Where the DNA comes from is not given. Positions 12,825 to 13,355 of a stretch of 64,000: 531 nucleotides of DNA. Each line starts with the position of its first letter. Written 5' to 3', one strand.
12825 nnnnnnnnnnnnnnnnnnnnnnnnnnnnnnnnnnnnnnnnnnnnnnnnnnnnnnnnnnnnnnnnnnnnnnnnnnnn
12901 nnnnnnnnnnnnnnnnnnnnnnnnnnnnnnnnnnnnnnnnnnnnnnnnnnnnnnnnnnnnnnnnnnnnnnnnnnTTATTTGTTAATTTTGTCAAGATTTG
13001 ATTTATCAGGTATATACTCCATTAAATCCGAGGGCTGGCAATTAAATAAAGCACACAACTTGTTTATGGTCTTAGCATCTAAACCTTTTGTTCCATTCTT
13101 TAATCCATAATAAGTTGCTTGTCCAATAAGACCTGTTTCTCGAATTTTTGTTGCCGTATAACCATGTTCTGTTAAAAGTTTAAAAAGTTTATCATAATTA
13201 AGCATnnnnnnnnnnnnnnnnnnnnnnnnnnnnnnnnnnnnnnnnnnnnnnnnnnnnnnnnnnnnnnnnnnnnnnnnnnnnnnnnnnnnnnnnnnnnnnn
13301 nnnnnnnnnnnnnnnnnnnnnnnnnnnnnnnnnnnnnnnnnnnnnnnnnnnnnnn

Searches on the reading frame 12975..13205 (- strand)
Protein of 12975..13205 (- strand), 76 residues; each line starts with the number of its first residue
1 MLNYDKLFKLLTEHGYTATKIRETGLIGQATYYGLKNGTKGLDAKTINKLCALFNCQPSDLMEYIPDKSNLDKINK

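Call 9: search_protein_families(library=pfam, proteins=[window:12975-13205:-], max_evalue=0.01)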
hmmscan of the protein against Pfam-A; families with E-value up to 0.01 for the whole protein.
window:12975-13205:- (76 aa): 3 families
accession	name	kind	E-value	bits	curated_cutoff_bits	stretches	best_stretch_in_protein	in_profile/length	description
PF13443.12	HTH_26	-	9.6e-13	48.6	22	1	6-67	1-63/63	Cro/C1-type HTH DNA-binding domain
PF12844.13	HTH_19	-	7.5e-05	23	30.2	1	8-62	5-59/64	Helix-turn-helix domain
PF01381.28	HTH_3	-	0.0006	20.2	23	1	9-61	3-55/55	Helix-turn-helix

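Call 54: search_protein_families(library=phrogs, proteins=[window:12975-13205:-], max_evalue=0.1)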
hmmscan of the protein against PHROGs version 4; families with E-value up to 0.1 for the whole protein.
window:12975-13205:- (76 aa): 6 families
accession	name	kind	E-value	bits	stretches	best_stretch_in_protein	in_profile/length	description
phrog_3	-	transcription regulation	2.3e-06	28.7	1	1-69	87-153/430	transcriptional repressor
phrog_8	-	transcription regulation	1.2e-05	26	1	11-70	166-224/346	transcriptional regulator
phrog_24334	-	unknown function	8e-05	23.7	1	11-63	11-64/190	-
phrog_2967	-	transcription regulation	0.00069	20.2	1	7-69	15-77/225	transcriptional regulator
phrog_4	-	transcription regulation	0.008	16.2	1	5-68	139-198/400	transcriptional repressor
phrog_6831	-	transcription regulation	0.02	15.9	1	5-55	8-59/68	transcriptional regulator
